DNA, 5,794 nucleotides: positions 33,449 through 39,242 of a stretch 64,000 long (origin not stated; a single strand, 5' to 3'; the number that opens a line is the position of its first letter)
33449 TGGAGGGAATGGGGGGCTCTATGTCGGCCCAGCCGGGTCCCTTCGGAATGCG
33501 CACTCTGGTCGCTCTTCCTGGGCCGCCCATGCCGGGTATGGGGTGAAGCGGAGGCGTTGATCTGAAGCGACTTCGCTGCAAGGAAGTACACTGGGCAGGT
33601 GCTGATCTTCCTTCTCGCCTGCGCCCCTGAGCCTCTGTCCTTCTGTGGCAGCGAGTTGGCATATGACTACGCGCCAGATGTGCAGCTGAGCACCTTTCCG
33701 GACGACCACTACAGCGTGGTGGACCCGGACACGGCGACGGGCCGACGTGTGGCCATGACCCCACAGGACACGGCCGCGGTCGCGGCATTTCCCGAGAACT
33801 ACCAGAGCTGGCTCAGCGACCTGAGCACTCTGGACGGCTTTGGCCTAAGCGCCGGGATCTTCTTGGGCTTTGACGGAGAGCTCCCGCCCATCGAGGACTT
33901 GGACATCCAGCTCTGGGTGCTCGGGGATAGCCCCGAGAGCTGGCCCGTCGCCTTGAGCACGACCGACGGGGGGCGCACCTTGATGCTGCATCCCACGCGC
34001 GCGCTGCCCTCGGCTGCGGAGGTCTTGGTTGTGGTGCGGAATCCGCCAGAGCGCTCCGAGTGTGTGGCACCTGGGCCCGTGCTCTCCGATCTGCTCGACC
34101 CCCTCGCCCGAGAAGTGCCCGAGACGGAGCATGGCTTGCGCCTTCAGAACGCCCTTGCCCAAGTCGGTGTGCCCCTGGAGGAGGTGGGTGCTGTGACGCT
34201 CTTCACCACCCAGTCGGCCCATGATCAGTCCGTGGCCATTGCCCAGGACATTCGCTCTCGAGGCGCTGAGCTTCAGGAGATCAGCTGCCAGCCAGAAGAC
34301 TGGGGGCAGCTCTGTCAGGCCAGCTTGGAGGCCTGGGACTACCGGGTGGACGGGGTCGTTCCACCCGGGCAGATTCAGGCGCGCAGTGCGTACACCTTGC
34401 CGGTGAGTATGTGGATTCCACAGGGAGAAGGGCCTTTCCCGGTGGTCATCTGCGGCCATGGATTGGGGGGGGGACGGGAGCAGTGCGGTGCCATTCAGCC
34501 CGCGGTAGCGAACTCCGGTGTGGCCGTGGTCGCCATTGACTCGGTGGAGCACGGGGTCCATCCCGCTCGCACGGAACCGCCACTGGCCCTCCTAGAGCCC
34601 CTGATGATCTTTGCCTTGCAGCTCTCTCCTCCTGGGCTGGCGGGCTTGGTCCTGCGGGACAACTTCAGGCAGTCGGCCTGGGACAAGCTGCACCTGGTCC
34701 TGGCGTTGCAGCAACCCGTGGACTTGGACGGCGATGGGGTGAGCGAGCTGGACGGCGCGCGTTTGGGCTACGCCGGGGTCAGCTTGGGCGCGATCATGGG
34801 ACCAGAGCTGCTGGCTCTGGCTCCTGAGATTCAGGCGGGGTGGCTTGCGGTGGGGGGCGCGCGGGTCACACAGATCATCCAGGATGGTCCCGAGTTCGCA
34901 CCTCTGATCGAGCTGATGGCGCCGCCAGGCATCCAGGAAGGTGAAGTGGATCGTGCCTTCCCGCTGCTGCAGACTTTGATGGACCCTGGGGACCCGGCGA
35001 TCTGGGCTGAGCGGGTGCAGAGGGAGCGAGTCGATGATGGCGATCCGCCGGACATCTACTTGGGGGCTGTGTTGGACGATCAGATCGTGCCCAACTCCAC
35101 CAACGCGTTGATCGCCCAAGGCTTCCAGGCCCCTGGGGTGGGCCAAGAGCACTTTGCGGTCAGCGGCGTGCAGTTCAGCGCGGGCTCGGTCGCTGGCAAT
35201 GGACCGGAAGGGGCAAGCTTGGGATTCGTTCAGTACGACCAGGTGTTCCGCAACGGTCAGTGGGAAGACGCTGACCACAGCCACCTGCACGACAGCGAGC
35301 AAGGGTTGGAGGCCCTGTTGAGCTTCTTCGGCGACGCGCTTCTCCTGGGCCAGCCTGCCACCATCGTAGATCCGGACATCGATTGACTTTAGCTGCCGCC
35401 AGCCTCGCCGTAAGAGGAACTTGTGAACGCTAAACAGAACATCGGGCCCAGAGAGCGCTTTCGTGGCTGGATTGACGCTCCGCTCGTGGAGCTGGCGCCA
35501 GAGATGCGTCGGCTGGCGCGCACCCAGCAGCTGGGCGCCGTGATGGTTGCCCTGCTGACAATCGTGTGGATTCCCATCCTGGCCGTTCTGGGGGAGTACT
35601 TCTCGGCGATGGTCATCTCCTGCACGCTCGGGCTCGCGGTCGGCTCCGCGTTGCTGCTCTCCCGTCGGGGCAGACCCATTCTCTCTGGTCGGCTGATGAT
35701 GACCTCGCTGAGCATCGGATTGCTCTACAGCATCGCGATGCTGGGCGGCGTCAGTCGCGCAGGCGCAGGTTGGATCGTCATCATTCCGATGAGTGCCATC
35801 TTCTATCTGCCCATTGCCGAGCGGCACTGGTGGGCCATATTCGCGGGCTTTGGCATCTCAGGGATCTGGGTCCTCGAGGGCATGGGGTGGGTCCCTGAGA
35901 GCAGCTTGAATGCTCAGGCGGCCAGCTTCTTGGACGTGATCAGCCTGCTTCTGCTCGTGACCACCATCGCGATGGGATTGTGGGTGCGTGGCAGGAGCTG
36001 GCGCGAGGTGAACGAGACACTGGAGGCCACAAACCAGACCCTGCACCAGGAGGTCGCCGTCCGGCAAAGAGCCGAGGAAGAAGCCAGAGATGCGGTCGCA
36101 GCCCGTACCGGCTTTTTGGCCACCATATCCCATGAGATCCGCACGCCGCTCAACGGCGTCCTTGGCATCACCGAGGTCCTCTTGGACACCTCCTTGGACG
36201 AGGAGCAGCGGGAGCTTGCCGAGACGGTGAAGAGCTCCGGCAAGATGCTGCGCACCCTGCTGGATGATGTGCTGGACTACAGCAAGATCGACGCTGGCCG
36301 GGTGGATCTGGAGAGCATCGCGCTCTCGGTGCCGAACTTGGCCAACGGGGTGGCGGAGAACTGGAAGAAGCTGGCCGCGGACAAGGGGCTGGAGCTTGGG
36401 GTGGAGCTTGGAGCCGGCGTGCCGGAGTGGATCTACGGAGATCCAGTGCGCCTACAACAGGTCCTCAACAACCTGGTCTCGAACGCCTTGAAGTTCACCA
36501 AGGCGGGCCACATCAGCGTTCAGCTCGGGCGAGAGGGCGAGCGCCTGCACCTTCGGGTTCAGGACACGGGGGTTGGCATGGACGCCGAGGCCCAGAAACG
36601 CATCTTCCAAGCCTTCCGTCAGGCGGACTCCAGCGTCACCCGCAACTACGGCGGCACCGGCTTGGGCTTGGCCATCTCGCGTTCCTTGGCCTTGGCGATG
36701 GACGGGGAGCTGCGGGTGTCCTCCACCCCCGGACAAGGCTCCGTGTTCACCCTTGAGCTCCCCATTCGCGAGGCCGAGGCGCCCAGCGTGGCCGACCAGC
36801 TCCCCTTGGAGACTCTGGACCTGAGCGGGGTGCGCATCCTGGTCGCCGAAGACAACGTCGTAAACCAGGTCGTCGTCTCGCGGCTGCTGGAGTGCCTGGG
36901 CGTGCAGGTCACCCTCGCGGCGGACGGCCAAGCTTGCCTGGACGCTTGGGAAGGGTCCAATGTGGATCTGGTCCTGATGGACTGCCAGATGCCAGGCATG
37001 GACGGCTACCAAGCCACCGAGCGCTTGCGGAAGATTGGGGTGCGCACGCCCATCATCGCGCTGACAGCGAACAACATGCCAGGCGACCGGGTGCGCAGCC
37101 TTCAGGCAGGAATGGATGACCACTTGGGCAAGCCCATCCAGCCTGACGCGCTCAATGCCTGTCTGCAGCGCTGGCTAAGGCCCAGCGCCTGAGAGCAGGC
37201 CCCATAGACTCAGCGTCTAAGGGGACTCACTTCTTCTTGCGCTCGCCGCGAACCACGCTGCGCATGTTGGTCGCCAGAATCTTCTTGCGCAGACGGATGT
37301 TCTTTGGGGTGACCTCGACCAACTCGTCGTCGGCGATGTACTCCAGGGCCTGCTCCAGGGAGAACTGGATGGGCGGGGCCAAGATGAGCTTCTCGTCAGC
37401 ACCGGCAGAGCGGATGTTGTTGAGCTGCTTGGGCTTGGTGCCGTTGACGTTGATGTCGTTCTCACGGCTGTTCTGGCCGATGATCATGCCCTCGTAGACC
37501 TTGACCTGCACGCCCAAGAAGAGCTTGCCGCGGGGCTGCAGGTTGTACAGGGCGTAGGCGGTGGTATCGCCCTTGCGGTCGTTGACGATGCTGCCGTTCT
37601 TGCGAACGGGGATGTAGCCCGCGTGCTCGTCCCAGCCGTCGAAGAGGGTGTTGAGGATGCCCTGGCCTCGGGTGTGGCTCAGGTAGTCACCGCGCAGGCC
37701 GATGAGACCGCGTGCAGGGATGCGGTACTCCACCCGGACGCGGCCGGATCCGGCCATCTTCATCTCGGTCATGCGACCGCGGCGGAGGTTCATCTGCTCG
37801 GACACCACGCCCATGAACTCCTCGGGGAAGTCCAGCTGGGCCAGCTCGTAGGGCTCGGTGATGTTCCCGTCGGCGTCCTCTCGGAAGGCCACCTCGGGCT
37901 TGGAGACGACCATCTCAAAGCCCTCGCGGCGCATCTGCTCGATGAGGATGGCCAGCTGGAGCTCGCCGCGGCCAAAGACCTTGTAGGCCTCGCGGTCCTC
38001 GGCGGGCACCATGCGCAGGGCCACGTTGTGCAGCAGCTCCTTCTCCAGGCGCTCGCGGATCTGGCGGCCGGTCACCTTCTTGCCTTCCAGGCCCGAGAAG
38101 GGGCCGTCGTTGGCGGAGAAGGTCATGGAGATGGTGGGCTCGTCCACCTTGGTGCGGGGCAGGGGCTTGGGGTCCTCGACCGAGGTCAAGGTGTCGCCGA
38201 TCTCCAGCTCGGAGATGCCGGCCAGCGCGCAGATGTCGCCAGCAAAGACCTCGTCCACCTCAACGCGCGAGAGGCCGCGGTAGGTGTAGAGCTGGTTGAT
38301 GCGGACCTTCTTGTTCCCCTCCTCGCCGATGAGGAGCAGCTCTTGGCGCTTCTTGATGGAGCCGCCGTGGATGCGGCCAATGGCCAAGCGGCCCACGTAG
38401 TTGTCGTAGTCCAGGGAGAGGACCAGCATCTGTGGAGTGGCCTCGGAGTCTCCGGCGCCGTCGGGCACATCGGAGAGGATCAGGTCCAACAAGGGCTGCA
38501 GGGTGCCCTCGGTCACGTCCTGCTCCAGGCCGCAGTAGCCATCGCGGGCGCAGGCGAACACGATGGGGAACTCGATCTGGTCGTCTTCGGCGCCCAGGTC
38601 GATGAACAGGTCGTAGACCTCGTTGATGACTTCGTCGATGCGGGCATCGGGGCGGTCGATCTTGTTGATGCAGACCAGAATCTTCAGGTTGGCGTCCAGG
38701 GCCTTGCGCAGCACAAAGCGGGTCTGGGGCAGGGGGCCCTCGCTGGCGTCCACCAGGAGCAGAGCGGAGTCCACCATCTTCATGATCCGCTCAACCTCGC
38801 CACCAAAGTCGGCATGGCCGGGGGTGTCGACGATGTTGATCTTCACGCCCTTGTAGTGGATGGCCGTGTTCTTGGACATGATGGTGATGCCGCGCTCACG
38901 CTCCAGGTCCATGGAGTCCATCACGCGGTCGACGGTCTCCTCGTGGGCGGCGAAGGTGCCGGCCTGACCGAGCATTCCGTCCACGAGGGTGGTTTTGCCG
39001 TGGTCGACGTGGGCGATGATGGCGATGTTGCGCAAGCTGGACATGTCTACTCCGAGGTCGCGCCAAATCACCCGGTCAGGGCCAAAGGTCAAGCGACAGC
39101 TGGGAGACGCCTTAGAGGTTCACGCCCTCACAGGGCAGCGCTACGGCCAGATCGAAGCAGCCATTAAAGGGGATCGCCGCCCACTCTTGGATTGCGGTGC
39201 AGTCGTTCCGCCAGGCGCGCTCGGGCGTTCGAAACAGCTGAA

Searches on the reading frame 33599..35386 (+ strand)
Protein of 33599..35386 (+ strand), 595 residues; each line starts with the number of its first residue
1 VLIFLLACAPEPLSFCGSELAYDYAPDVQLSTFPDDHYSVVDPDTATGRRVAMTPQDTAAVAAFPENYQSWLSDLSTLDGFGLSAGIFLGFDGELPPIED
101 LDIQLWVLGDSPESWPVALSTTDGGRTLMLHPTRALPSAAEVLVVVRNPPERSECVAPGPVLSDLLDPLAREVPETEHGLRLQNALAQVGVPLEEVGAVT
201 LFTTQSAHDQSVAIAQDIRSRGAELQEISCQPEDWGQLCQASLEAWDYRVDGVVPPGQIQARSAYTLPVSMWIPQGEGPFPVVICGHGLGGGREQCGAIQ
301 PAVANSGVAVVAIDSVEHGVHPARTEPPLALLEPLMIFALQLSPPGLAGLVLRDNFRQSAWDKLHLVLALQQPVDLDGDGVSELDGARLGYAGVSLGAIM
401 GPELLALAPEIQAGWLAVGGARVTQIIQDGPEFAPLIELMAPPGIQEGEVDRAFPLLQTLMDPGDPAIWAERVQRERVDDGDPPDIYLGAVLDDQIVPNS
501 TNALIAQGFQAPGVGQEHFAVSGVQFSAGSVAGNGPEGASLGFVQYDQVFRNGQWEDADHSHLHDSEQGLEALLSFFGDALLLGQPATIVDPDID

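Call 27: search_protein_families(library=pfam, proteins=[window:33599-35386:+], max_evalue=0.00001)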
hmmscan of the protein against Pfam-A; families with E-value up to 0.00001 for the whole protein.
window:33599-35386:+ (595 aa): 0 families

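Call 61: search_protein_families(library=ncbifam, proteins=[window:33599-35386:+], max_evalue=0.001)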
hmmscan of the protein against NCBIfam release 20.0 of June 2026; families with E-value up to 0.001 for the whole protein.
window:33599-35386:+ (595 aa): 1 family
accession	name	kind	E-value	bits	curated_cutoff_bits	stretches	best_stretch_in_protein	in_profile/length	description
TIGR03502.1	lipase_Pla1_cef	subfamily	1.5e-17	63.1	383.9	1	278-408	444-571/790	VolA/Pla-1 family phospholipase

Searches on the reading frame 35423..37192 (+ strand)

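Call 27: search_protein_families(library=pfam, proteins=[window:35423-37192:+], max_evalue=0.00001)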
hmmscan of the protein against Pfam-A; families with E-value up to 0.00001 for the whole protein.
window:35423-37192:+ (589 aa): 3 families
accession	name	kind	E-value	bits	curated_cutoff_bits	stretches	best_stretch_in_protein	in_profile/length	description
PF02518.31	HATPase_c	-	5.9e-32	110.9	26.4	1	339-449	1-110/111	Histidine kinase-, DNA gyrase B-, and HSP90-like ATPase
PF00072.30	Response_reg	-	1.3e-27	96.6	30.2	1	472-580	1-109/111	Response regulator receiver domain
PF00512.31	HisKA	-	1.5e-21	76.6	26.9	1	228-292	2-66/66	His Kinase A (phospho-acceptor) domain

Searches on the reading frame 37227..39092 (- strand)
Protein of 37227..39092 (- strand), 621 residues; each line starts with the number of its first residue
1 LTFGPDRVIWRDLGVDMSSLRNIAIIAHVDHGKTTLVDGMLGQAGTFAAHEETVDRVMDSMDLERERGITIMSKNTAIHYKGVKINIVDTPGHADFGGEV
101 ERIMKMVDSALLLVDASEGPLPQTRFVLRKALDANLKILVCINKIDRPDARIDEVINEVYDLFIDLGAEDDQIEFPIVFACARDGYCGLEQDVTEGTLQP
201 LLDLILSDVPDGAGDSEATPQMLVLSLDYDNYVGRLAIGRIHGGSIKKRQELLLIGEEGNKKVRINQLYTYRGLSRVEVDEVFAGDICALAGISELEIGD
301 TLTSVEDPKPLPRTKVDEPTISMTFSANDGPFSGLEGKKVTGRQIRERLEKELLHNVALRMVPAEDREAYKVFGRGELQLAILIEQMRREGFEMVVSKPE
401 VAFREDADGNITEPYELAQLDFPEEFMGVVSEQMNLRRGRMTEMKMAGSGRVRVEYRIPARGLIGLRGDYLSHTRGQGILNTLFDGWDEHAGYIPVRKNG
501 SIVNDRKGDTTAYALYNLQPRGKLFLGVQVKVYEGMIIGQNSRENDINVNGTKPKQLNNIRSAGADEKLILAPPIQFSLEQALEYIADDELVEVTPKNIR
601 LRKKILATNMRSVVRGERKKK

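Call 27: search_protein_families(library=pfam, proteins=[window:37227-39092:-], max_evalue=0.00001)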
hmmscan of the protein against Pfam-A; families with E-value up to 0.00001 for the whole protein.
window:37227-39092:- (621 aa): 5 families
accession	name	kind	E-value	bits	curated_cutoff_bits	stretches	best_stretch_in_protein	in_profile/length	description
PF00009.33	GTP_EFTU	-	9.6e-55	185.5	26.5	1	19-210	2-187/188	Elongation factor Tu GTP binding domain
PF21018.2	BipA_C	-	7.8e-45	151.6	23.8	1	499-607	1-109/110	TypA/BipA C-terminal domain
PF00679.30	EFG_C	-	1.1e-20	73.9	27.9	1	411-492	2-83/89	Elongation factor G C-terminus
PF03144.31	GTP_EFTU_D2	-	5.2e-14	52.9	30.3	1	234-303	1-73/73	Elongation factor Tu domain 2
PF22042.2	EF-G_D2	-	4.4e-11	43.2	27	1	222-305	4-84/84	Elongation factor G domain 2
